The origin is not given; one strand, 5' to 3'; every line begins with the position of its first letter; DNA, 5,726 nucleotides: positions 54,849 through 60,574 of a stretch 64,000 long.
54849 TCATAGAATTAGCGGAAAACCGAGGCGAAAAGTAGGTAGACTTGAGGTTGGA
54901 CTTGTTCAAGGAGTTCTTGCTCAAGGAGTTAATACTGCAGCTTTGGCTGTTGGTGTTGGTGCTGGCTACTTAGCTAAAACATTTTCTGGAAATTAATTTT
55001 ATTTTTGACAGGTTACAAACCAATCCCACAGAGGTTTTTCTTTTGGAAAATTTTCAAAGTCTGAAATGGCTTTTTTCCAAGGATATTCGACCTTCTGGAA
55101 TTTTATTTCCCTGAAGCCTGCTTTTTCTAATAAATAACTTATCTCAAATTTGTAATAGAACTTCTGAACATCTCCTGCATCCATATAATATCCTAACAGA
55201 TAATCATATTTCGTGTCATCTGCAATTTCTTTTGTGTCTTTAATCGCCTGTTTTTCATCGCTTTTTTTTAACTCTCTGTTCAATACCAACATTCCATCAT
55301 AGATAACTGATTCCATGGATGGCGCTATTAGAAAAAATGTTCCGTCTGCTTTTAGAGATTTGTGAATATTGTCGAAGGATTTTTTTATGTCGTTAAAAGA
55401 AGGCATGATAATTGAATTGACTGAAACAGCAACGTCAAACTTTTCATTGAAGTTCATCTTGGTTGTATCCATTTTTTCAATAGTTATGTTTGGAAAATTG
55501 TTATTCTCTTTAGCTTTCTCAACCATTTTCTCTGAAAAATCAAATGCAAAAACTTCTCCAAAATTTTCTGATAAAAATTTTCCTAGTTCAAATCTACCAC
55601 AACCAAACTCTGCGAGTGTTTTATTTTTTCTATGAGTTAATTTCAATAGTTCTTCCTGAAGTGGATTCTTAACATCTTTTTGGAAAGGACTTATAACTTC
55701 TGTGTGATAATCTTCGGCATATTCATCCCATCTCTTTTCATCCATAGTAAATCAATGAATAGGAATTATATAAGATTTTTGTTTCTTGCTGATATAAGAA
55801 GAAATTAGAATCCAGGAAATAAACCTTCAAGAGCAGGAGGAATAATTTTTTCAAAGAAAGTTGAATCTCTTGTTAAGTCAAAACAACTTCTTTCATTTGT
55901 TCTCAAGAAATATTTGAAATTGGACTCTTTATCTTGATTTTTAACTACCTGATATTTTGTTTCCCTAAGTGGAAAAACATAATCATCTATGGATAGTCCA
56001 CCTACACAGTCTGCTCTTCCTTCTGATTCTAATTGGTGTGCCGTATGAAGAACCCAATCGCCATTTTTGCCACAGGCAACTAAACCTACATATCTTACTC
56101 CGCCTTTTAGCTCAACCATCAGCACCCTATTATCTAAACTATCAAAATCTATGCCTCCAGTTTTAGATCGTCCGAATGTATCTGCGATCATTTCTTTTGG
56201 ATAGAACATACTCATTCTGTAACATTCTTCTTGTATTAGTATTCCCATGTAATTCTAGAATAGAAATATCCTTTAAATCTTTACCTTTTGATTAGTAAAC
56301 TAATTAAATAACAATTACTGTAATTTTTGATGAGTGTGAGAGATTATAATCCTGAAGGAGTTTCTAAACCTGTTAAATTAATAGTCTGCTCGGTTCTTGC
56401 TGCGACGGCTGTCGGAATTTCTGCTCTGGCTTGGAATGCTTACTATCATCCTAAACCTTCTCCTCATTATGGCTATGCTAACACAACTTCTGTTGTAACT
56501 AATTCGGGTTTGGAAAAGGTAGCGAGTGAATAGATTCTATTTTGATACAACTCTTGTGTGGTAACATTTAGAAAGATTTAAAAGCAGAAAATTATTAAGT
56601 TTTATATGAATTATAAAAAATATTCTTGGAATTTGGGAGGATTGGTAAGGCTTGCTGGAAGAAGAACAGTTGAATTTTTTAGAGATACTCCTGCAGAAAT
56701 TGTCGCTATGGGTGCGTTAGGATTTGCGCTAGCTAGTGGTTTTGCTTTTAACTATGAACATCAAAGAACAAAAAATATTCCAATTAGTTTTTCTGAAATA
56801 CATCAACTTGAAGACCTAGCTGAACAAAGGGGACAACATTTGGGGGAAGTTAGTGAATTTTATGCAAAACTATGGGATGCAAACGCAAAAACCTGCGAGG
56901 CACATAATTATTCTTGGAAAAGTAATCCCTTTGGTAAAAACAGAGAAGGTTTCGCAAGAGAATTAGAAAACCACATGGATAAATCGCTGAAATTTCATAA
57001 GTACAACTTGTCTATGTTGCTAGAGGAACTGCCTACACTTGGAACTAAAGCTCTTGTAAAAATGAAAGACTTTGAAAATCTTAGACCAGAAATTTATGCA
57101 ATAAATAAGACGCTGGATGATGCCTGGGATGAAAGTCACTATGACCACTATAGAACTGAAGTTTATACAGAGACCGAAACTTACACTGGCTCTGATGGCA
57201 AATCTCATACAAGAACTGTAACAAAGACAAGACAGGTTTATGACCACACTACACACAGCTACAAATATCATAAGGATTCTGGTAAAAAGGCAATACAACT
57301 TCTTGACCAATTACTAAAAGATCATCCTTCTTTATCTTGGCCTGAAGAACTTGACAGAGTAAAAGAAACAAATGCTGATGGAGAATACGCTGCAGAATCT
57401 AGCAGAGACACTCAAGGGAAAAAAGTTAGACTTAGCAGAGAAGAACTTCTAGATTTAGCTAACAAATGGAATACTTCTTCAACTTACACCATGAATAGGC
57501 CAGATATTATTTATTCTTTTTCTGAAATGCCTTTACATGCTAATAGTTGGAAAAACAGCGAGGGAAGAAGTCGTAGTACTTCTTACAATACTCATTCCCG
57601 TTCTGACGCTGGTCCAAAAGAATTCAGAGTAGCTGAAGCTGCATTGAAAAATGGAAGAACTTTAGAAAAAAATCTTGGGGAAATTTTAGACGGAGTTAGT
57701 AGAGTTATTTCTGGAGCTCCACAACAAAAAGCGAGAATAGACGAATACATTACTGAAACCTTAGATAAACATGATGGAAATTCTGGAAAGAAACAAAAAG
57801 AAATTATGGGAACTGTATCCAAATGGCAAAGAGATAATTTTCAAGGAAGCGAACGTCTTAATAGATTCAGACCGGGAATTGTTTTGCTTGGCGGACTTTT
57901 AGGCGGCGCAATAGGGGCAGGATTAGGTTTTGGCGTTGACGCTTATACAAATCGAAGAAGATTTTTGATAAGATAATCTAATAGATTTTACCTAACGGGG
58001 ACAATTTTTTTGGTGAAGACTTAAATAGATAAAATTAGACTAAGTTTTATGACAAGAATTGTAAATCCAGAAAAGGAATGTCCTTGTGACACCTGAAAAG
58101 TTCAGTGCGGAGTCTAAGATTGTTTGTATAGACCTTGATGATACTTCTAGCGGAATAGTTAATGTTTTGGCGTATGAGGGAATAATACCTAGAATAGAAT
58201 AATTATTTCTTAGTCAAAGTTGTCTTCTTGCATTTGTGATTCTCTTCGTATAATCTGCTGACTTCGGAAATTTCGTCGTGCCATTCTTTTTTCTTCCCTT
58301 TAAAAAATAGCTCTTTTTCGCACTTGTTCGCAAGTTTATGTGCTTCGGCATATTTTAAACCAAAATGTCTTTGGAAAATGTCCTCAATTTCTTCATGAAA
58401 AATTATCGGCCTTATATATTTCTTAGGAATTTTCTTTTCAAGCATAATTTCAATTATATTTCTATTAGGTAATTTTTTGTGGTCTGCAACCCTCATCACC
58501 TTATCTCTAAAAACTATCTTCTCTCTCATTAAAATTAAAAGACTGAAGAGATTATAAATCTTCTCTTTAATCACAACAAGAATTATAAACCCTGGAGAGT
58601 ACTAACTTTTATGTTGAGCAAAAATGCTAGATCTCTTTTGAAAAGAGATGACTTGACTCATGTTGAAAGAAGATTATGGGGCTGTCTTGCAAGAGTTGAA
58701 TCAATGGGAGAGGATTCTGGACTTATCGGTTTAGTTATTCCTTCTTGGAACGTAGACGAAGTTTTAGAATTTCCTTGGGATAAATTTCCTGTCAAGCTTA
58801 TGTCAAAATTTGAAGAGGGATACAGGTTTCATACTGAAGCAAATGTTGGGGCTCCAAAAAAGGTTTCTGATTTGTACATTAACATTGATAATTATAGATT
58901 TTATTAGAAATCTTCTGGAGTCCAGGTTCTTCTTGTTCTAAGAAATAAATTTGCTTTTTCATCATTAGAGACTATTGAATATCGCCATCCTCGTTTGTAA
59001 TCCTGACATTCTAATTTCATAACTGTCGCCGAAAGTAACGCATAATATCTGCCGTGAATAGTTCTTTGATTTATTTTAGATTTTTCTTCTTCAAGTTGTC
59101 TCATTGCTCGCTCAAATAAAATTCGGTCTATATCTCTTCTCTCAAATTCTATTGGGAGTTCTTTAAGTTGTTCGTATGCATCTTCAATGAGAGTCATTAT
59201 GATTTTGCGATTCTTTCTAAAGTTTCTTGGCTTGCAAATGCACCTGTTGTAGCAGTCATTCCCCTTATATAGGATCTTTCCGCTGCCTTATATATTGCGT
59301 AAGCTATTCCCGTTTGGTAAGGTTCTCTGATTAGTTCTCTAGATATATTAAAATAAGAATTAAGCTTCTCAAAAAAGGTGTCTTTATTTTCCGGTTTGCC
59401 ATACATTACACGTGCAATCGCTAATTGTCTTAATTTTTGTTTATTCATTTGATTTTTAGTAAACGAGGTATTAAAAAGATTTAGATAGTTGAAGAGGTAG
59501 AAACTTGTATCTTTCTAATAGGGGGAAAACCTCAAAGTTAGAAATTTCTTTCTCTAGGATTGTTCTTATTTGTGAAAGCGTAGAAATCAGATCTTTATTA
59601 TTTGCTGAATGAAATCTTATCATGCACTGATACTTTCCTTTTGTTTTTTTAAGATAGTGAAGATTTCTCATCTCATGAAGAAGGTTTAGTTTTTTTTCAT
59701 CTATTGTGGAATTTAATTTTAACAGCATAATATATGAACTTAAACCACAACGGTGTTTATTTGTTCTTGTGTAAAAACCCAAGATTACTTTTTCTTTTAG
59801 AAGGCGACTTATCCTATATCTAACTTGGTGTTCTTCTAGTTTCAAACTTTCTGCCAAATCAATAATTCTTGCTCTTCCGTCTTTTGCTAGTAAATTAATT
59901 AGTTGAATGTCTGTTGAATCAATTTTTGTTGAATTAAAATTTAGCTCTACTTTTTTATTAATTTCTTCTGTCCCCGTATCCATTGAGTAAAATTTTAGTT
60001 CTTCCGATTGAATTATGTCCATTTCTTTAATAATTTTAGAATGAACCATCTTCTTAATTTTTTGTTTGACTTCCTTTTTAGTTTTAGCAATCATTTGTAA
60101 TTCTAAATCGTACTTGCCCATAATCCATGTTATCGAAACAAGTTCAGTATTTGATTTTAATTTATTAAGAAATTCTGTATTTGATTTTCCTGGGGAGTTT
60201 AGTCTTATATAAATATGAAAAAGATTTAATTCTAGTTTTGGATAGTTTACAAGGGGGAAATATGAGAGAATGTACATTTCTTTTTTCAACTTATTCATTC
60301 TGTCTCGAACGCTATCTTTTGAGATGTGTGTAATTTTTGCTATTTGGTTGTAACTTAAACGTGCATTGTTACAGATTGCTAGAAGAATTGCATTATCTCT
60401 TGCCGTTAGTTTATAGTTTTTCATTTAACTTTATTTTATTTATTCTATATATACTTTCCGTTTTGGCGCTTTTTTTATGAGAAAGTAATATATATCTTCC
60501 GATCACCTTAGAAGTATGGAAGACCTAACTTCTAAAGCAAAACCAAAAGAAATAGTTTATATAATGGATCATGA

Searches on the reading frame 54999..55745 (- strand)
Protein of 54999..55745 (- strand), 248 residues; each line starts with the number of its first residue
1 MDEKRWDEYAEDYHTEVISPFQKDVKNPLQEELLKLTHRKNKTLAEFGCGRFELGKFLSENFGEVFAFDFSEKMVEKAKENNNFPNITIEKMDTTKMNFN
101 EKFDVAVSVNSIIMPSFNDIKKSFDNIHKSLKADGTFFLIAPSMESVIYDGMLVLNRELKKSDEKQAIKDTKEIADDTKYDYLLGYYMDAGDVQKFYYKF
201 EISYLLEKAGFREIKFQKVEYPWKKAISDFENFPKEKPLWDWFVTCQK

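Call 48: search_protein_families(library=pfam, proteins=[window:54999-55745:-], max_evalue=0.001)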
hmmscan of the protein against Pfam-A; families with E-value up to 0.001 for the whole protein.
window:54999-55745:- (248 aa): 8 families
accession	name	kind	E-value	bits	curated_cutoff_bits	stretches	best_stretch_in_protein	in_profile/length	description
PF13649.12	Methyltransf_25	-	1e-13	52.2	27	1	46-135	3-97/97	Methyltransferase domain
PF13847.12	Methyltransf_31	-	5.9e-13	49.2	27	1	39-164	2-127/145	Methyltransferase domain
PF08241.18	Methyltransf_11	-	4.2e-12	47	21.2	1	46-139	2-95/95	Methyltransferase domain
PF08242.18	Methyltransf_12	-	4.7e-09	37.3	30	1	46-137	2-98/98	Methyltransferase domain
PF13489.12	Methyltransf_23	-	7.3e-09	36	27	1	22-212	2-160/164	Methyltransferase domain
PF03848.20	TehB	-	2.3e-05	24.3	20.4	1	43-165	34-157/193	Tellurite resistance protein TehB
PF05219.18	DREV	-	2.9e-05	23.8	26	1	38-136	92-183/265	DREV methyltransferase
PF05401.17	NodS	-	3.3e-05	24.3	24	1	35-140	36-145/201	Nodulation protein S (NodS)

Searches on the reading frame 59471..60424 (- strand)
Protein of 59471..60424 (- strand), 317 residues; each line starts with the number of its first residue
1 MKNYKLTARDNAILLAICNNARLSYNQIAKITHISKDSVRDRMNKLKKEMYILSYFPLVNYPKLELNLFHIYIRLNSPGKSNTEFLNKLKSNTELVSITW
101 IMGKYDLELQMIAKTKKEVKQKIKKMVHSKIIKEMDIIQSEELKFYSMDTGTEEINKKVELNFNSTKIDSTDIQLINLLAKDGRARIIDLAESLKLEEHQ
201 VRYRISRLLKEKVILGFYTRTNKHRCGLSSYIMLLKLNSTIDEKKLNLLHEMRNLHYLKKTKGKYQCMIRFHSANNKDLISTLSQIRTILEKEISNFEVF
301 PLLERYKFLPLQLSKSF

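Call 3: search_protein_families(library=ncbifam, proteins=[window:59471-60424:-], max_evalue=1)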
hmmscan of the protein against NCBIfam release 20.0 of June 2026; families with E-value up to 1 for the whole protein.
window:59471-60424:- (317 aa): 18 families
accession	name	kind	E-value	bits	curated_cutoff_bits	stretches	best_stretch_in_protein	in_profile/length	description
NF040947.1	trans_reg_LysM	equivalog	1.4e-17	63.8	180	2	168-289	1-121/136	HTH-type transcriptional regulator LysM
NF041396.1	TranRegLrp_Halo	equivalog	3.4e-17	62.7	190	2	10-135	7-131/149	HTH-type transcriptional regulator Lrp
NF053758.1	ChrTpTrnRegChrS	equivalog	2.1e-15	56.9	250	2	3-127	9-132/158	chromate efflux transcriptional regulator ChrS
NF008384.0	PRK11179.1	equivalog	2.4e-14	53.4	227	2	2-142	3-138/153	transcriptional regulator AsnC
NF040820.1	trans_reg_LrpA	equivalog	1e-12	48.2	250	2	168-285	2-120/141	HTH-type transcriptional regulator LrpA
NF041395.1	TranRegLrpA1_Halo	equivalog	6.9e-11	42.3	250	2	9-111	6-107/142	HTH-type transcriptional regulator LrpA1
NF008370.0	PRK11169.1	equivalog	2.9e-09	36.8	233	2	165-230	9-74/164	leucine-responsive transcriptional regulator Lrp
NF040708.3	Siroheme_Dcarb_AhbA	equivalog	0.00017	21.4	140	0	190-307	22-137/144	siroheme decarboxylase subunit alpha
NF053660.1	ORF80_fam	equivalog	0.00063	19.6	95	1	11-52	5-46/70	ORF80 family leucine zipper DNA-binding protein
NF053606.1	Sta1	subfamily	0.0013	18.8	80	2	168-244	18-92/100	Sta1 family transcriptional regulator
NF040939.2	trans_reg_lrs14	equivalog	0.0013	18.7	90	2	4-48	17-62/103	Lrs14 family HTH-type transcriptional regulator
NF040707.3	Siroheme_Dcarb_AhbB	equivalog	0.0014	18.4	125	0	189-234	18-63/146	siroheme decarboxylase subunit beta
NF040887.2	trans_reg_YciT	exception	0.0015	18.2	450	1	7-52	2-47/246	DNA-binding transcriptional regulator YciT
TIGR01884.1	cas_HTH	subfamily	0.006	16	60.2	1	155-214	127-186/202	CRISPR-associated CARF protein Csa3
TIGR02937.1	sigma70-ECF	superfamily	0.021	14.4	42.9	1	21-50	132-161/165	sigma-70 family RNA polymerase sigma factor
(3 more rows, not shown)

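Call 4: search_protein_families(library=pfam, proteins=[window:59471-60424:-], max_evalue=1)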
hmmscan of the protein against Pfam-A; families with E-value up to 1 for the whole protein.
window:59471-60424:- (317 aa): 22 families
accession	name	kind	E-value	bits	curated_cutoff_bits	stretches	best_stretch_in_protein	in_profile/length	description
PF13404.12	HTH_AsnC-type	-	9.5e-16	57.8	27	2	168-208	1-41/42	AsnC-type helix-turn-helix domain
PF13412.12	HTH_24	-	3e-15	56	21.9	2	8-49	3-44/48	Winged helix-turn-helix DNA-binding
PF12802.13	MarR_2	-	0.00011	22.7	27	1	12-49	9-47/61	MarR family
PF22451.2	NirdL-like_HTH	-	0.00021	21.2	27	1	189-214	21-46/47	Siroheme decarboxylase NirDL-like HTH domain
PF08280.17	HTH_Mga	-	0.0031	17.9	23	1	166-208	1-43/59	M protein trans-acting positive regulator (MGA) HTH domain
PF08281.18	Sigma70_r4_2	-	0.015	15.4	25.7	1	23-49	27-53/54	Sigma-70, region 4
PF01022.26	HTH_5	-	0.016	15.5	22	0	13-49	7-42/47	Bacterial regulatory protein, arsR family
PF16221.11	HTH_47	-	0.017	15.1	27.1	1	171-214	32-76/78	winged helix-turn-helix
PF08221.17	HTH_9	-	0.021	15.4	23.4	1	12-43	17-48/62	RNA polymerase III subunit RPC82 helix-turn-helix domain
PF13921.12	Myb_DNA-bind_6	-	0.036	14.7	22.9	1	7-51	2-48/60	Myb-like DNA-binding domain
PF11994.14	DUF3489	-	0.084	13.4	29.5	1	170-216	7-53/68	Protein of unknown function (DUF3489)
PF01978.25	TrmB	-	0.1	12.9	25.6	0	2-48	2-48/68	Sugar-specific transcriptional regulator TrmB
PF13556.12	HTH_30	-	0.12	12.7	27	0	20-47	10-37/59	PucR C-terminal helix-turn-helix domain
PF08220.18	HTH_DeoR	-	0.12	12.6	21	0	174-202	4-32/57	DeoR-like helix-turn-helix domain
PF13384.12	HTH_23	-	0.15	12.4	24.6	0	13-41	10-36/50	Homeodomain-like domain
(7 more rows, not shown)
